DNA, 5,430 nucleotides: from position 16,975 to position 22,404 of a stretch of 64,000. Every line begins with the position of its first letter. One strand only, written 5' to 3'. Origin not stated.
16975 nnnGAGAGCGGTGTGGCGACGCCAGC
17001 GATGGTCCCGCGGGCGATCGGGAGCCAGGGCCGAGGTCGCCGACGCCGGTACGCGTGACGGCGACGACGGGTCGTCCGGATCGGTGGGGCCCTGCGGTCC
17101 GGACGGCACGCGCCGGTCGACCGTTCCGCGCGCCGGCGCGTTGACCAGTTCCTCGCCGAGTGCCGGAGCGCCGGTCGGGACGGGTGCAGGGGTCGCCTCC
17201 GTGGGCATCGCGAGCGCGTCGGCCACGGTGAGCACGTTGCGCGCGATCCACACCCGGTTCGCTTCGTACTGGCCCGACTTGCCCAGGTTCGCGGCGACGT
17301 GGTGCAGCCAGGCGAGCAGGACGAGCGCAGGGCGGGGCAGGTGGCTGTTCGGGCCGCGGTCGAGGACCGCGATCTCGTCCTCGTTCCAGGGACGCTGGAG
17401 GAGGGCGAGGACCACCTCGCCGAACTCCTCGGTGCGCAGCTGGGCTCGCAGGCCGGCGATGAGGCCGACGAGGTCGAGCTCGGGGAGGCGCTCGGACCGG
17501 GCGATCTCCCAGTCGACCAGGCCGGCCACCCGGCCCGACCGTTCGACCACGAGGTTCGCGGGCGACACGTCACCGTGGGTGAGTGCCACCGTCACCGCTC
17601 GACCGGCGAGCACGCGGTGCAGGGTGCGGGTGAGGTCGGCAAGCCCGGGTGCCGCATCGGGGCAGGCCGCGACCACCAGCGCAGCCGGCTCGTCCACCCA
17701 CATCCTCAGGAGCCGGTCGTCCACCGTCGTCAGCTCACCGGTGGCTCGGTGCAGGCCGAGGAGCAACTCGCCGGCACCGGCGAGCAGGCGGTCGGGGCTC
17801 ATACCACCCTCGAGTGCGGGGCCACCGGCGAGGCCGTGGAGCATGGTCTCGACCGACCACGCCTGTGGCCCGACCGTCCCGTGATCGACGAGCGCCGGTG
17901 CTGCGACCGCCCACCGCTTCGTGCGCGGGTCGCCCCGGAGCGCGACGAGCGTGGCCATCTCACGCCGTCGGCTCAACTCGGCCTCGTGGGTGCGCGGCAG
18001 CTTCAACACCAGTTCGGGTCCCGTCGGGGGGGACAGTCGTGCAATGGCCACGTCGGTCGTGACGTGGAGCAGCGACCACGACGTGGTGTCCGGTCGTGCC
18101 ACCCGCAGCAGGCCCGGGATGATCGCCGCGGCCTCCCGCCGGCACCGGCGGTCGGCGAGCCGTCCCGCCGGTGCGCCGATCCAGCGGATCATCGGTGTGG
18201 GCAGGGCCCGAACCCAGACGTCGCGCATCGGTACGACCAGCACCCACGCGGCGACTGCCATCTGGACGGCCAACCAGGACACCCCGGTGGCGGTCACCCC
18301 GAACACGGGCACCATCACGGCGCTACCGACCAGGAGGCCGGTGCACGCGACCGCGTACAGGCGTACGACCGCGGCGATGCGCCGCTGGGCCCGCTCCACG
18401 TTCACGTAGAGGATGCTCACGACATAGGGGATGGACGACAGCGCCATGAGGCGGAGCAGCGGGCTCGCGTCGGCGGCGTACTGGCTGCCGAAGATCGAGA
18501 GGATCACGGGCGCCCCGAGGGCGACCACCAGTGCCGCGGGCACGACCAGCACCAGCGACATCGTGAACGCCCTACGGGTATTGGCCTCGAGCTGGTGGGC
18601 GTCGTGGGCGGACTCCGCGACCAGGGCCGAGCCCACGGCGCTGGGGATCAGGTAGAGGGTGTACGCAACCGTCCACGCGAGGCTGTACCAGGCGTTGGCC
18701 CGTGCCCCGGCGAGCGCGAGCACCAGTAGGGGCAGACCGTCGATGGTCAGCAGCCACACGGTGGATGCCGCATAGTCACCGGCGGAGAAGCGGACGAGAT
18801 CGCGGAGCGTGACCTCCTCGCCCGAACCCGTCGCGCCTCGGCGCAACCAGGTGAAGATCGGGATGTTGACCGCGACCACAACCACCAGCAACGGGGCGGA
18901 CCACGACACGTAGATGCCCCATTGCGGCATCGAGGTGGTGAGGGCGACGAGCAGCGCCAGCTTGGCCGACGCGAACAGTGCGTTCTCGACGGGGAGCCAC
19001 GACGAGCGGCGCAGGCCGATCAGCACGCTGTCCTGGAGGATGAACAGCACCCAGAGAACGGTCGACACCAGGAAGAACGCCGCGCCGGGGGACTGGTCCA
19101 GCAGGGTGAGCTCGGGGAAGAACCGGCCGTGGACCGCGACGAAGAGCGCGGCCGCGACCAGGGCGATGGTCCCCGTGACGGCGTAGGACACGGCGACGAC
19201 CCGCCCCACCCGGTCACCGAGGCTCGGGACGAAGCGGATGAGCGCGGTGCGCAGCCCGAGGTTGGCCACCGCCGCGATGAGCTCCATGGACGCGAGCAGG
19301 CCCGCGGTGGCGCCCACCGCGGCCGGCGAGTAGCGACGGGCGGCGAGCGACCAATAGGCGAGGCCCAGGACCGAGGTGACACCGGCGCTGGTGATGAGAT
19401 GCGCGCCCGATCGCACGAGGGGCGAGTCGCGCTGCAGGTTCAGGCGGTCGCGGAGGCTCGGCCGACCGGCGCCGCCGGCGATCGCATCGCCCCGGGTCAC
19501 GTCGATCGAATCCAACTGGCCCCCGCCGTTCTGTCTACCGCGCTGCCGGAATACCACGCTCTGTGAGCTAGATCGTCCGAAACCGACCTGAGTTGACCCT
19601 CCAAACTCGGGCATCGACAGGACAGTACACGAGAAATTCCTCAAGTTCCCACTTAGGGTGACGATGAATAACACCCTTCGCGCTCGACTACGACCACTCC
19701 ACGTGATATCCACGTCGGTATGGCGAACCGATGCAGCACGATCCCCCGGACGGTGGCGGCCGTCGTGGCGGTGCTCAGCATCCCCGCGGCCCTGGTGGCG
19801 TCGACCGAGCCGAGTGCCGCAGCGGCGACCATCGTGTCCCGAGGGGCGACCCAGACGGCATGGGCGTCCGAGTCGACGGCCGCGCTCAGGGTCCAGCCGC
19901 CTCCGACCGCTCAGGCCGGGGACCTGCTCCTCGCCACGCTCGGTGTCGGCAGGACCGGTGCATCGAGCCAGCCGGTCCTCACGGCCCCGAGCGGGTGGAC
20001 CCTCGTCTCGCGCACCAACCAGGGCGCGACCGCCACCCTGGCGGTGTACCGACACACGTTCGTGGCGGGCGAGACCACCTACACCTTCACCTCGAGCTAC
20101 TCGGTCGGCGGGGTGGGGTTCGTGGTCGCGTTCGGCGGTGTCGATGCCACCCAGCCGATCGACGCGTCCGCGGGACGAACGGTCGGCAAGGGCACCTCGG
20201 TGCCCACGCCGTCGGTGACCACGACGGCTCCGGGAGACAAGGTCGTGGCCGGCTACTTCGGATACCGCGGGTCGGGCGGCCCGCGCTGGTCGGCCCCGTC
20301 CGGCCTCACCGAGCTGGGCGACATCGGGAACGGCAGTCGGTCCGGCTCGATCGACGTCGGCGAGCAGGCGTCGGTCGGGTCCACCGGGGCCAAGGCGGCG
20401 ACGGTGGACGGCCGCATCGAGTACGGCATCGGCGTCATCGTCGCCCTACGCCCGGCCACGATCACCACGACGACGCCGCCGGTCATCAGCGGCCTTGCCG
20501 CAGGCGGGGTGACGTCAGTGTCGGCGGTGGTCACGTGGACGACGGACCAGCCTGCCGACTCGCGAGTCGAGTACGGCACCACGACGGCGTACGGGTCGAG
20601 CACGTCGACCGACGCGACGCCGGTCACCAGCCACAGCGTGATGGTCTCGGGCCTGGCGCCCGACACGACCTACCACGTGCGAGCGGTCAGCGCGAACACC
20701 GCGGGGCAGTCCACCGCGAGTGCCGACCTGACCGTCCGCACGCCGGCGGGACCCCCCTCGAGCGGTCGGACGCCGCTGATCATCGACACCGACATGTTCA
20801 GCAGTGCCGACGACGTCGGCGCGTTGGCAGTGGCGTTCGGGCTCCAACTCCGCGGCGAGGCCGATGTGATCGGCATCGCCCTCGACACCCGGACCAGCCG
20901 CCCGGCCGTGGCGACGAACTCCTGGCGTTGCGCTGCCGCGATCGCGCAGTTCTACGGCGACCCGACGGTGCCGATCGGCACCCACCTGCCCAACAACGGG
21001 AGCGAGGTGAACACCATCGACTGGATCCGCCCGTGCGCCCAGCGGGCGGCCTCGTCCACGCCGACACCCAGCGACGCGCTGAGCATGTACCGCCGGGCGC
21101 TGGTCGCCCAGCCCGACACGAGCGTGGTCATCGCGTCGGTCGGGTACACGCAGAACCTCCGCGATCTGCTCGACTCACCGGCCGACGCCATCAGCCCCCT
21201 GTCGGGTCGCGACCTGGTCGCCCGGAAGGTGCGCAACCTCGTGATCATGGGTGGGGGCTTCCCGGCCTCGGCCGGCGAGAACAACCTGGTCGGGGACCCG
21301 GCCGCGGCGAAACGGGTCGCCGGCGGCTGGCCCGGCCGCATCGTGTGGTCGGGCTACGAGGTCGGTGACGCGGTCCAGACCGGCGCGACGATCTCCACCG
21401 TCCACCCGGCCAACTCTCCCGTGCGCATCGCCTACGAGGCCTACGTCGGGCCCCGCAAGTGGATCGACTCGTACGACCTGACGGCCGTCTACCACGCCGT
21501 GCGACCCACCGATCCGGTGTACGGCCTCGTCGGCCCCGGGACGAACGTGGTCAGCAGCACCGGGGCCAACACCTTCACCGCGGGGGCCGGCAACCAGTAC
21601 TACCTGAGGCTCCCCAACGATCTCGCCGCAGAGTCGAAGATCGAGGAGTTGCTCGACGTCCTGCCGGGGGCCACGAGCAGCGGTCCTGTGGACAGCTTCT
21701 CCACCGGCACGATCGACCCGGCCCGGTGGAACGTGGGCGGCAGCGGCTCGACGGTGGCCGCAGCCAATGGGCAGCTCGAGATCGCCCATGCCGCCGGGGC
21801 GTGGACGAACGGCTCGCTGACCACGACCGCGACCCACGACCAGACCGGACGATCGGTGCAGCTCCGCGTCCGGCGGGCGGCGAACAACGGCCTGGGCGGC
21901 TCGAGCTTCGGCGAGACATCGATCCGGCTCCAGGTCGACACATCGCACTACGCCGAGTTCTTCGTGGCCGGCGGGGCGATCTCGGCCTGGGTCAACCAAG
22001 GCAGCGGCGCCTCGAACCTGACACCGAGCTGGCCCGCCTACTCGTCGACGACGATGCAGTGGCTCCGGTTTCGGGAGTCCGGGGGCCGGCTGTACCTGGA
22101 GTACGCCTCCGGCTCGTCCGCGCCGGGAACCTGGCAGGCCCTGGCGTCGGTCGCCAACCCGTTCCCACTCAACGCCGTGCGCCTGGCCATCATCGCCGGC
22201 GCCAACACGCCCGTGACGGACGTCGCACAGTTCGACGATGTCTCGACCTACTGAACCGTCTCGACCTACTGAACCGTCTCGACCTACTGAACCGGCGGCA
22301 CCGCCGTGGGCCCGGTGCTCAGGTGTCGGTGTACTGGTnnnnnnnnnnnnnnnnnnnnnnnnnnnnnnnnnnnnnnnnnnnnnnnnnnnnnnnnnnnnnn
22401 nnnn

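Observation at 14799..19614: Giant three-module envelope protein (Wzx-like flippase + catalytically intact-looking APH kinase + second GT-C-like polytopic domain) with two overlap-coupled mini membrane proteins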

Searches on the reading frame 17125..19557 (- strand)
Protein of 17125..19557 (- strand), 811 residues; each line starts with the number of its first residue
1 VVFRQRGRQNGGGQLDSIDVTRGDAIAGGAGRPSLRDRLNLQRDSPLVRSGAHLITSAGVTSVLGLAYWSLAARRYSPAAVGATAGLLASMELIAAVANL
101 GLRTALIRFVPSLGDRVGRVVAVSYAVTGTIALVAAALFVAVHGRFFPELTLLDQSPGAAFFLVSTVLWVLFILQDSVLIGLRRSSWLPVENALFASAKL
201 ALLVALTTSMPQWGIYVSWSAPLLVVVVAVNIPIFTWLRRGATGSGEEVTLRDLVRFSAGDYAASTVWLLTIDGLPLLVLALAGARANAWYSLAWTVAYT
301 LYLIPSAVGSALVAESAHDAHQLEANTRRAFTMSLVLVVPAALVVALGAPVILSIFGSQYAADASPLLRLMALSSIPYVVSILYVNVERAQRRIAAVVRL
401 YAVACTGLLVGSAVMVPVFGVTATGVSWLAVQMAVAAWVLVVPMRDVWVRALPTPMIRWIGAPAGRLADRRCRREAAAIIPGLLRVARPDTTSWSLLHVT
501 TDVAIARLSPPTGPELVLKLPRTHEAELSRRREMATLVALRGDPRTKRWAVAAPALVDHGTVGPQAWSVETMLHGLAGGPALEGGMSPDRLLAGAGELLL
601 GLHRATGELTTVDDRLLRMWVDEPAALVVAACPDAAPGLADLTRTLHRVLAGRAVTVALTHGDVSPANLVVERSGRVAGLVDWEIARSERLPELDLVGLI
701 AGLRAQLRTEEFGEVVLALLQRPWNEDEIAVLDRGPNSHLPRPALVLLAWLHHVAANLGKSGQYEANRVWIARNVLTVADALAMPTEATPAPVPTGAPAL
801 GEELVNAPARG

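Call 48: predict_structure(alignment_id=A3)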
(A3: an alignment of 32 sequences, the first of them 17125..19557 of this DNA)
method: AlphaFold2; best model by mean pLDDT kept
length: 811 residues; sequences in the alignment: 32
mean_pLDDT: 89.2   pTM: 0.79
mean pLDDT of the five models: 89.2, 87.8, 86.7, 85.8, 85.3
residues with pLDDT >= 90: 616; 70-90: 124; 50-70: 17; < 50: 54
segments of 3 or more residues with pLDDT < 50: 1-30, 788-811
pLDDT, mean of each block of 10 residues (from residue 1): 33 34 40 72 85 92 95 97 97 93 87 87 95 97 95 97 97 93 89 95 95 95 94 88 62 84 90 94 97 97 94 84 86 95 98 97 97 98 93 91 96 97 97 95 78 82 91 95 93 94 95 95 94 95 93 96 95 95 96 98 97 98 98 95 97 98 96 96 95 98 94 94 88 96 97 94 91 93 65 45 38 40
secondary structure, 60 per line:
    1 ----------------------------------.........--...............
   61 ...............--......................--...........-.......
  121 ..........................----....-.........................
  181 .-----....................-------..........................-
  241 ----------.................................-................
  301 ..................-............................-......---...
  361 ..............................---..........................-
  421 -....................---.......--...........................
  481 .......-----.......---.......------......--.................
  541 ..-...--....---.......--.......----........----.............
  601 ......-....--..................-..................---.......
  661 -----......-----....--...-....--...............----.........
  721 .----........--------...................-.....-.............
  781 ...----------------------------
elements in order (helices of 4 or more, strands of 3 or more residues): H35-43 H46-75 H78-99 H102-112 H114-146 H151-154 H156-181 H187-206 H214-239 H251-283 H285-318 H320-347 H349-354 H358-390 H394-419 H422-441 H445-451 H454-487 E493-499 E503-509 E516-521 H524-542 H549-552 E556-562 E565-571 H578-583 H588-606 E608-611 H614-631 H633-650 E654-660 E669-671 E677-680 E687-690 H693-707 H712-721 H726-733 H742-760 H762-766 H768-783
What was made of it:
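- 18235..19455 (-): Wzx-type (MOP superfamily) flippase module, aa ~54-460, 12 long helices. An amphipathic linker helix follows (aa ~473-506). AF2 model pLDDT 89 (call 48).
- On MOP superfamily, Wzx/PST-type flippase: Model pLDDT 89 (call 48).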

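Call 52: fold_search(model_id=the predicted structure, library=pdb)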
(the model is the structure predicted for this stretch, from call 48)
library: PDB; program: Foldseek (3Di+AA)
matches with E <= 10: 1568; with E <= 0.001: 170
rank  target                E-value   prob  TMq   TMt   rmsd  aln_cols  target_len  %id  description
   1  9g9n_A                2.3e-07  1.00  0.41  0.75   4.8       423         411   13  Lipid III flippase WzxE with NB10 and NB7 nanobodies in inward-facing conformation - crystal 1 (released 2025-01-22)
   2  9g9p_A                2.7e-07  1.00  0.40  0.74   4.7       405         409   14  Lipid III flippase WzxE with NB10 and NB7 nanobodies in inward-facing conformation - crystal 2 (released 2025-01-22)
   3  6fhz                  3.8e-07  1.00  0.36  0.61   7.3       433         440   13  Inward-facing conformation of a multidrug resistance MATE family transporter of the MOP superfamily. (released 2019-05-08)
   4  9g9o_A                4.8e-07  1.00  0.38  0.68   5.7       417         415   13  Lipid III flippase WzxE with NB10 and NB7 nanobodies in outward-facing conformation - crystal 2 (released 2025-01-22)
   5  3wbn_A                7.1e-07  1.00  0.40  0.67   5.7       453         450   13  Crystal structure of MATE in complex with MaL6 (released 2013-06-12)
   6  6hfb_B                8.6e-07  1.00  0.38  0.63   7.3       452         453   15  Outward-facing conformation of a multidrug resistance MATE family transporter of the MOP superfamily. (released 2019-06-12)
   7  4mlb_C                1.2e-06  1.00  0.41  0.68   5.8       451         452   13  Reverse polarity of binding pocket suggests different function of a MOP superfamily transporter from Pyrococcus furios (released 2013-09-25)
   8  4mlb_B                1.2e-06  1.00  0.38  0.62   7.3       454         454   13  Reverse polarity of binding pocket suggests different function of a MOP superfamily transporter from Pyrococcus furios (released 2013-09-25)
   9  4fex_C                1.3e-06  1.00  0.24  0.66   5.2       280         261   18  Crystal structure of the aminoglycoside phosphotransferase APH(3')-Ia, with substrate kanamycin and small molecule inh (released 2012-06-20)
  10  9qos_A                1.3e-06  1.00  0.22  0.62   6.4       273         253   19  APH(3')-IIb with an inhibitor (released 2026-02-11)
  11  4gkh_B                1.5e-06  1.00  0.22  0.59   6.6       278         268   16  Crystal structure of the aminoglycoside phosphotransferase APH(3')-Ia, with substrate kanamycin and small molecule inh (released 2012-09-05)
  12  1nd4_A                1.6e-06  1.00  0.23  0.65   5.6       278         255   18  Crystal structure of aminoglycoside-3'-phosphotransferase-IIa (released 2003-09-16)
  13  9qoy_A                1.7e-06  1.00  0.21  0.57   6.7       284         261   16  Pseudomonas aeruginosa APH(3")-IIb - Wild Type (released 2026-04-08)
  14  9g95_A                1.8e-06  1.00  0.37  0.66   5.9       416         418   13  Lipid III flippase WzxE with NB10 nanobody in outward-facing conformation at 2.7552 A (released 2025-01-22)
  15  3vvr_A                1.8e-06  1.00  0.38  0.65   6.9       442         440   13  Crystal structure of MATE in complex with MaD5 (released 2013-04-03)
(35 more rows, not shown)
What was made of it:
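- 18235..19455 (-): Foldseek best hit WzxE 9g9n, E 2.3e-7, TMt 0.75, followed by MATE/MOP transporters (call 52).
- On MOP superfamily, Wzx/PST-type flippase: Foldseek: WzxE 9g9n E 2.3e-7, TMt 0.75, followed by MATE/MOP transporters (call 52).
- WzxE-like N-module and APH(3')-like kinase (call 52). The Wzx fold is normally associated with Und-PP-oligosaccharides (call 52).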

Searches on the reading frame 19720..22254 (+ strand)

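Call 18: search_protein_families(library=pfam, proteins=[window:19720-22254:+], max_evalue=0.001)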
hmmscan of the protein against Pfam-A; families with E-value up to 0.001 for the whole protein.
window:19720-22254:+ (844 aa): 3 families
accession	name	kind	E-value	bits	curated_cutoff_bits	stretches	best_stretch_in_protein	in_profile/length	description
PF01156.24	IU_nuc_hydro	-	1.5e-09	38.4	34.2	1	353-560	1-201/297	Inosine-uridine preferring nucleoside hydrolase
PF16656.11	Pur_ac_phosph_N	-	1.9e-08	35.2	30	1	259-333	6-85/93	Purple acid Phosphatase, N-terminal domain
PF00041.27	fn3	-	1.8e-06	28.5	25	1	258-339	5-83/84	Fibronectin type III domain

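Call 57: search_protein_families(library=ncbifam, proteins=[window:19720-22254:+], max_evalue=0.01)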
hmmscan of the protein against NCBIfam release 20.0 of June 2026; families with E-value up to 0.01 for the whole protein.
window:19720-22254:+ (844 aa): 0 families
